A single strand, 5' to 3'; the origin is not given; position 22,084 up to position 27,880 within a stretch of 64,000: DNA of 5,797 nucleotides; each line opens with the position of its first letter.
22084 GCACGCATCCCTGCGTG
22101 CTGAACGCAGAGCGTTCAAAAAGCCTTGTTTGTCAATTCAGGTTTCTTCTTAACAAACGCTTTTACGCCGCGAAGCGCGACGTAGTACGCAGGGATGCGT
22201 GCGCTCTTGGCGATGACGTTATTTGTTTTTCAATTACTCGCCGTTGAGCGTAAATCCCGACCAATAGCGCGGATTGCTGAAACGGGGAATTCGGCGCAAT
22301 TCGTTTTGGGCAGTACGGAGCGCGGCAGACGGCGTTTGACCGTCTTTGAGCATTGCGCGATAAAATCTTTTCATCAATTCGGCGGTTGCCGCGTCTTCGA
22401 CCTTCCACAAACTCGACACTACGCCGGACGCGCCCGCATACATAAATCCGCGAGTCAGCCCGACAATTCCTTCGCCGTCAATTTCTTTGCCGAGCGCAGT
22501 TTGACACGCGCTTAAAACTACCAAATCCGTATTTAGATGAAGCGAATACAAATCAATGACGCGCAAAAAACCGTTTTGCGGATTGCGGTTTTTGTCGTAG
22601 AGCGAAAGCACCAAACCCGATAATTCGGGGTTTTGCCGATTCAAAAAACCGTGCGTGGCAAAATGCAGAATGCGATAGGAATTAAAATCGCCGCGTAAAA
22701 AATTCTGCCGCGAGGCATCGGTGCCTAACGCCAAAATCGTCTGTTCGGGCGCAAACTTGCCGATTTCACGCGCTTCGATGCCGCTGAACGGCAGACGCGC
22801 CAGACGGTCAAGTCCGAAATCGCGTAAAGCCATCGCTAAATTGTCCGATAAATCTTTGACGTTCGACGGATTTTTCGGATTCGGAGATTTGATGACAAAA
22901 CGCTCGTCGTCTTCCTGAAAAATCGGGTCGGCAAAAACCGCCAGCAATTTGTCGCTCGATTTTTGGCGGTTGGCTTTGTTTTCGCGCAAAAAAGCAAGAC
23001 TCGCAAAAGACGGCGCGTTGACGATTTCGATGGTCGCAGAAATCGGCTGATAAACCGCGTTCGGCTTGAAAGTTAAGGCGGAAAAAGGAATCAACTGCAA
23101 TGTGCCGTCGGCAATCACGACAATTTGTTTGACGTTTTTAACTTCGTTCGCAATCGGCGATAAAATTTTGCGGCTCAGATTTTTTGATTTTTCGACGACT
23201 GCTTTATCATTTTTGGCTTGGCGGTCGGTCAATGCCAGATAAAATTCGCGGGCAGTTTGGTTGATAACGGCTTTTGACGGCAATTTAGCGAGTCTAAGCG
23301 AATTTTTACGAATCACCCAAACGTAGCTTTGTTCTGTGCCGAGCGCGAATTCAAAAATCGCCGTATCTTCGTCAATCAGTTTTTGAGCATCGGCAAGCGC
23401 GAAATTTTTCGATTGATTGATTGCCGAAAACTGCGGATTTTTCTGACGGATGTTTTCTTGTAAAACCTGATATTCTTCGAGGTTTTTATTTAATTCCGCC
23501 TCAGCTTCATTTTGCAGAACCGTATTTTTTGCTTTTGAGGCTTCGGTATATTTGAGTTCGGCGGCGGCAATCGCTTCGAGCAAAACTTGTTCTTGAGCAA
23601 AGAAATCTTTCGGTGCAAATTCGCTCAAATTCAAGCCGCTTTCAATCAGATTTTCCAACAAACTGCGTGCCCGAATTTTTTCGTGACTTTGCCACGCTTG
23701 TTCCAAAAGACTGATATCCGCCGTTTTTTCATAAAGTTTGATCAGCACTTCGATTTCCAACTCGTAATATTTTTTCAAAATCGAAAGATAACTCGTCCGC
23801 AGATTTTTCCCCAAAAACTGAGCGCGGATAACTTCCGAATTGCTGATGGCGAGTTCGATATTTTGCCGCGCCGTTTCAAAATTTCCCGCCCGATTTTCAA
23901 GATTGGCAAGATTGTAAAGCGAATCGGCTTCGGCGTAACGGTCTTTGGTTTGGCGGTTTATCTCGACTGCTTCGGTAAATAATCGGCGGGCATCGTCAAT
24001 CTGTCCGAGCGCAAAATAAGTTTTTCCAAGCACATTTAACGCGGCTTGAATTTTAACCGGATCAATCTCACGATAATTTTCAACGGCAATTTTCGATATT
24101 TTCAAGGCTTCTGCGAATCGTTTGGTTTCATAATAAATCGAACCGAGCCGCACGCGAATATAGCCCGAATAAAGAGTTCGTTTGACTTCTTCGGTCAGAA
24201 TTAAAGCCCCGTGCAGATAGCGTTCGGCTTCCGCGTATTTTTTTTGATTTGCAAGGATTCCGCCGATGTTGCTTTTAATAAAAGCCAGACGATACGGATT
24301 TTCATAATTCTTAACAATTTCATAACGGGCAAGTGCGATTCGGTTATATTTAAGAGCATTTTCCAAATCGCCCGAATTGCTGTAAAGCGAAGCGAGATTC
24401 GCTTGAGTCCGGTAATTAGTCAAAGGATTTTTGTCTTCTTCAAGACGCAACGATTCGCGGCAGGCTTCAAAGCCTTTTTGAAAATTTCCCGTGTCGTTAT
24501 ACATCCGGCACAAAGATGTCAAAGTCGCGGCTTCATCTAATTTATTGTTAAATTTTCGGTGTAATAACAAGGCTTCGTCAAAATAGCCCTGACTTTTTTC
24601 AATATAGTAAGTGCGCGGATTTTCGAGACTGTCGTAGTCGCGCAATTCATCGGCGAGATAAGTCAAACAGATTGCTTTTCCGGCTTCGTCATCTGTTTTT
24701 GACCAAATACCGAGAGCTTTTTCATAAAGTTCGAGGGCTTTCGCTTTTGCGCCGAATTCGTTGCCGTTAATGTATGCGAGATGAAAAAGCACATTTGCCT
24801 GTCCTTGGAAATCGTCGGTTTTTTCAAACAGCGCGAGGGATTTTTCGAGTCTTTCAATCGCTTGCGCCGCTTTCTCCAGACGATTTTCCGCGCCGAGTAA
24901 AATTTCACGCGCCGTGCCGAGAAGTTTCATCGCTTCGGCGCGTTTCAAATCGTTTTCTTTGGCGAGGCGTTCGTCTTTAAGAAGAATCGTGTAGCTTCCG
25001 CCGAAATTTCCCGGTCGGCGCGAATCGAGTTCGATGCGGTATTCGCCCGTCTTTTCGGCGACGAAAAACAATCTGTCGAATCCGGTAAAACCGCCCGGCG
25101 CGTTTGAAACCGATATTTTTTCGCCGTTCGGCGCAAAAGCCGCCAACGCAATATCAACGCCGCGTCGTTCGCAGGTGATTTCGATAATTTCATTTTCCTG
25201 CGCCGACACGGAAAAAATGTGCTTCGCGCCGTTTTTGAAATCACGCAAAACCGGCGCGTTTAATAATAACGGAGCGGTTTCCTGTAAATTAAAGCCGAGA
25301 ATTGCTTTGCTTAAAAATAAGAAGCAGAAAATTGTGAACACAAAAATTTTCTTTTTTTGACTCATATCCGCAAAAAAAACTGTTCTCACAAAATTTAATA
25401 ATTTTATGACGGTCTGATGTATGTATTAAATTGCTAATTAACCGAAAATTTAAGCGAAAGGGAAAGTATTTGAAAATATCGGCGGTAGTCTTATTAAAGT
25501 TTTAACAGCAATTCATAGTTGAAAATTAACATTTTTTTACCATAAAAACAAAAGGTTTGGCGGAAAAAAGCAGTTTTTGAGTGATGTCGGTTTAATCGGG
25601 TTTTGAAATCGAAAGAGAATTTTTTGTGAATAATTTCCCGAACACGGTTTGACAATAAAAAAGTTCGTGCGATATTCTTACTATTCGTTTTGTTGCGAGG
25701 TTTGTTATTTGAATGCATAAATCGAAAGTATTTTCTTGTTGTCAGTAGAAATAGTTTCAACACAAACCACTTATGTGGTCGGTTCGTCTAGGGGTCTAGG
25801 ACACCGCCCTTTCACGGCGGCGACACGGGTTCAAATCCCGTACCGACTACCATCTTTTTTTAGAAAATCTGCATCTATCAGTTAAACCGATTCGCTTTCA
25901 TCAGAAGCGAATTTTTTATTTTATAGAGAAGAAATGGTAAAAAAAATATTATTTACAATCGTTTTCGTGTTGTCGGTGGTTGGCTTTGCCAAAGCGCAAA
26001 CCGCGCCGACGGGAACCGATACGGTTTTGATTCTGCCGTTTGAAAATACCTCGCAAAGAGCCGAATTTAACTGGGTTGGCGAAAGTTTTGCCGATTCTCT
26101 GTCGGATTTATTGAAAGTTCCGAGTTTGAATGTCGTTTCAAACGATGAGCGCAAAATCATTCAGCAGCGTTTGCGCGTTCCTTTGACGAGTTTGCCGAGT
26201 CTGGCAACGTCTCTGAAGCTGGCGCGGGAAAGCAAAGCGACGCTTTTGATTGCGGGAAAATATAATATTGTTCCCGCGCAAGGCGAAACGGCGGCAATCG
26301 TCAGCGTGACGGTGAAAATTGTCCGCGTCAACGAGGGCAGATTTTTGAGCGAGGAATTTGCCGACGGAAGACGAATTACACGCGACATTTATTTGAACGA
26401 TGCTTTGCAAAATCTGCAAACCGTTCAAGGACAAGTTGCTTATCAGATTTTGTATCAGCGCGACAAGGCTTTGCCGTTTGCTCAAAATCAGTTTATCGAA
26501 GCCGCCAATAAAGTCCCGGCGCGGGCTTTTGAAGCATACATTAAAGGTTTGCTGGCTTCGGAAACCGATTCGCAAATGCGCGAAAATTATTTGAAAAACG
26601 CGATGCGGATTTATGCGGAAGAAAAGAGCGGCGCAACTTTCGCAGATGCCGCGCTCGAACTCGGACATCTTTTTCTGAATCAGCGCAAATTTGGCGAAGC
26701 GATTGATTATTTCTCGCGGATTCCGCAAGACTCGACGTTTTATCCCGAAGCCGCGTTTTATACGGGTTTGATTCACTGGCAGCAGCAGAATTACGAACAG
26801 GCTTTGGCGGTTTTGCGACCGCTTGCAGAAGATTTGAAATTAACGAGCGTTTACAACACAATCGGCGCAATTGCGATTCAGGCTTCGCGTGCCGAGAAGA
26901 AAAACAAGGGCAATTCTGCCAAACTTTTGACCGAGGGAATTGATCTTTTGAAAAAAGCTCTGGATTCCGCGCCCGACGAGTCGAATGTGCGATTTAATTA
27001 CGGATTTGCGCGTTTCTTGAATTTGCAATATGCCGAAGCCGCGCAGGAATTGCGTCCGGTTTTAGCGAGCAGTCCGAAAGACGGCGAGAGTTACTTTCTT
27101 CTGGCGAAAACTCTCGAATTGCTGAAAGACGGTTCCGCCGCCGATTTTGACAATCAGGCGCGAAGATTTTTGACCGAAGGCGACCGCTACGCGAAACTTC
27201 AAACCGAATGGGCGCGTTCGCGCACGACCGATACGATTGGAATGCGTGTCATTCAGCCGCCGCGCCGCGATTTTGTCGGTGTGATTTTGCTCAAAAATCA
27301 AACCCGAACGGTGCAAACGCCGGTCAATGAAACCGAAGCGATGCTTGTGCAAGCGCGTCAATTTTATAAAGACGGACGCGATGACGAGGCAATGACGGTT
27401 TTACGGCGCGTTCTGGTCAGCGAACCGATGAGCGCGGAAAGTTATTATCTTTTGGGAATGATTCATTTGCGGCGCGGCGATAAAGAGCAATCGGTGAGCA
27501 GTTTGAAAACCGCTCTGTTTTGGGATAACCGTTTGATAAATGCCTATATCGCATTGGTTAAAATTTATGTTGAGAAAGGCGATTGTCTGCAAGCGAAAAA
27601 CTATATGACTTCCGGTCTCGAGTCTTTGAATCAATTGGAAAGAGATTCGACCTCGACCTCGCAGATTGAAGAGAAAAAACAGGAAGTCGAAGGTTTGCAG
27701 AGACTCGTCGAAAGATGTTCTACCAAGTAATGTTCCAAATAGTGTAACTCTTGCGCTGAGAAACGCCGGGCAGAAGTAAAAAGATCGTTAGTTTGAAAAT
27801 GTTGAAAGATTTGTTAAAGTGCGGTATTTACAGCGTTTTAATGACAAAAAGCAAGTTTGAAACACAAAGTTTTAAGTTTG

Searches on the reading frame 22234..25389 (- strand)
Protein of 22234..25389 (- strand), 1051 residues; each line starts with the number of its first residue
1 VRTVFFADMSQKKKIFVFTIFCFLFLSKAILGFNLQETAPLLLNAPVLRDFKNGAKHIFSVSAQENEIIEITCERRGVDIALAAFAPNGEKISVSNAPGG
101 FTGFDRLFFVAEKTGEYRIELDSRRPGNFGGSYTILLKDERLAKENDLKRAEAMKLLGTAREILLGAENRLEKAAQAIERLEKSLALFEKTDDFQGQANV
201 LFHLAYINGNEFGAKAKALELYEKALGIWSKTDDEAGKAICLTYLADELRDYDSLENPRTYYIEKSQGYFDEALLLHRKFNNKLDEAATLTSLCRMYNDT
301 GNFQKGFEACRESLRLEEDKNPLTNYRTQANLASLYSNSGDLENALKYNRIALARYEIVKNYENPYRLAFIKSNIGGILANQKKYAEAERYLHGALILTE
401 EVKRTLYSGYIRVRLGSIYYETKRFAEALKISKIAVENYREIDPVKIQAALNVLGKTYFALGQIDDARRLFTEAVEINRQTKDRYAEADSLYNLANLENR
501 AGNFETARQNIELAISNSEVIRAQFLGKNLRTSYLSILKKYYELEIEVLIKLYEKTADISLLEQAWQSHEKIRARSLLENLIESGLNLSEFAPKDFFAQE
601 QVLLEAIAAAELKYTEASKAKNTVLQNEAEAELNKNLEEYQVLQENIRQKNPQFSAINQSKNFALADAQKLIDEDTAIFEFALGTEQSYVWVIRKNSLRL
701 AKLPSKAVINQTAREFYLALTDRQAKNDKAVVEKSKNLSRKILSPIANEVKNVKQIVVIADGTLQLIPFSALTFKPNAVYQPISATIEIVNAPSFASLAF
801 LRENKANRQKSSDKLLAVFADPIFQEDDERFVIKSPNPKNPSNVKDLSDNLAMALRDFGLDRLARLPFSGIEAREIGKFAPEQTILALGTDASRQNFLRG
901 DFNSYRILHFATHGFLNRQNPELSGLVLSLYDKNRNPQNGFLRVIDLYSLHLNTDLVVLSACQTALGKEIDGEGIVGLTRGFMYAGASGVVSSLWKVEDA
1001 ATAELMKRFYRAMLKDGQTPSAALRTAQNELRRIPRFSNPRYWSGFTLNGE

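Call 40: search_protein_families(library=pfam, proteins=[window:22234-25389:-], max_evalue=0.001)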
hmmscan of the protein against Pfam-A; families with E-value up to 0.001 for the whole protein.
window:22234-25389:- (1051 aa): 15 families
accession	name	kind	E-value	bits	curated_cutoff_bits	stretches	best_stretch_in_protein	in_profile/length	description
PF12770.12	CHAT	-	1.7e-63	215.2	24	1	734-1050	3-288/289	CHAT domain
PF13424.12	TPR_12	-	2.9e-29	101.5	30.1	3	449-516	4-73/77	Tetratricopeptide repeat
PF13374.12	TPR_10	-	6e-17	61.5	27.5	2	449-480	3-34/42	Tetratricopeptide repeat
PF00515.34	TPR_1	-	2.4e-16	59.2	27.8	1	450-479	3-32/34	Tetratricopeptide repeat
PF07719.23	TPR_2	-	9.8e-12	44.5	27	1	450-479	3-32/34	Tetratricopeptide repeat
PF13181.12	TPR_8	-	3.2e-11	42.9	25.7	0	450-480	3-33/34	Tetratricopeptide repeat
PF17874.7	TPR_MalT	-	6.8e-09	35.9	45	1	295-483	9-196/336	MalT-like TPR region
PF13428.12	TPR_14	-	5.4e-07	30.1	23.5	0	450-480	3-33/44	Tetratricopeptide repeat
PF13432.12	TPR_16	-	7.8e-07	29.9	32.7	1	454-510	3-53/65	Tetratricopeptide repeat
PF14559.12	TPR_19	-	9e-07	29.6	25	0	449-486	26-62/68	Tetratricopeptide repeat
PF13176.12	TPR_7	-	9.1e-05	22.7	27.9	0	331-351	4-24/36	Tetratricopeptide repeat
PF14938.12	SNAP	-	0.0001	22.3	25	1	172-247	88-163/282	Soluble NSF attachment protein, SNAP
PF13174.12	TPR_6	-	0.00012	23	26.3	0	454-476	6-28/33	Tetratricopeptide repeat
PF07721.20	TPR_4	-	0.00021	22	27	0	449-470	2-23/26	Tetratricopeptide repeat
PF13431.12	TPR_17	-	0.0007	20.1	24.4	0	488-509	13-34/34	Tetratricopeptide repeat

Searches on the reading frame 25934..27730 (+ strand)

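Call 40: search_protein_families(library=pfam, proteins=[window:25934-27730:+], max_evalue=0.001)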
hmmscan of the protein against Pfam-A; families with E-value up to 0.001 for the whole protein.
window:25934-27730:+ (598 aa): 18 families
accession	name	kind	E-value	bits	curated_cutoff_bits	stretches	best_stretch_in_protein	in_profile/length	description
PF13432.12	TPR_16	-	2.8e-17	63.2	32.7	2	241-295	1-55/65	Tetratricopeptide repeat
PF07719.23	TPR_2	-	5.9e-13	48.3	27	0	501-528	1-28/34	Tetratricopeptide repeat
PF14559.12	TPR_19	-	6.8e-13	49.2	25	1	333-388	8-62/68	Tetratricopeptide repeat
PF12895.13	ANAPC3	-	9.4e-11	42.3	27.2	0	250-298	2-50/82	Anaphase-promoting complex, cyclosome, subunit 3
PF13431.12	TPR_17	-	1.4e-10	41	24.4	0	338-370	1-33/34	Tetratricopeptide repeat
PF13414.12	TPR_11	-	1.5e-10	41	26.8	1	475-513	2-40/42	TPR repeat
PF13181.12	TPR_8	-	5.9e-10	38.9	25.7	0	501-528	1-28/34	Tetratricopeptide repeat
PF13428.12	TPR_14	-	6.2e-10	39.2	23.5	0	469-507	3-41/44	Tetratricopeptide repeat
PF00515.34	TPR_1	-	7.4e-09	35.5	27.8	0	238-262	2-26/34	Tetratricopeptide repeat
PF13174.12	TPR_6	-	4.5e-08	33.7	26.3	0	468-494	1-27/33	Tetratricopeptide repeat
PF13176.12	TPR_7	-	3.2e-07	30.4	27.9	0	504-528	2-26/36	Tetratricopeptide repeat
PF13424.12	TPR_12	-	1.2e-06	29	30.1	0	484-528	27-72/77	Tetratricopeptide repeat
PF20308.4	TPR-S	-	1.7e-06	29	27.6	0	468-528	19-79/102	Tetratricopeptide Repeats-Sensor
PF13371.12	TPR_9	-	2.6e-06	27.8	35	0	484-528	12-56/73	Tetratricopeptide repeat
PF25063.1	ARM_TT21_C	-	2.3e-05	24.8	35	0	198-292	57-150/209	Tetratricopeptide repeat protein 21 C-terminal ARM domain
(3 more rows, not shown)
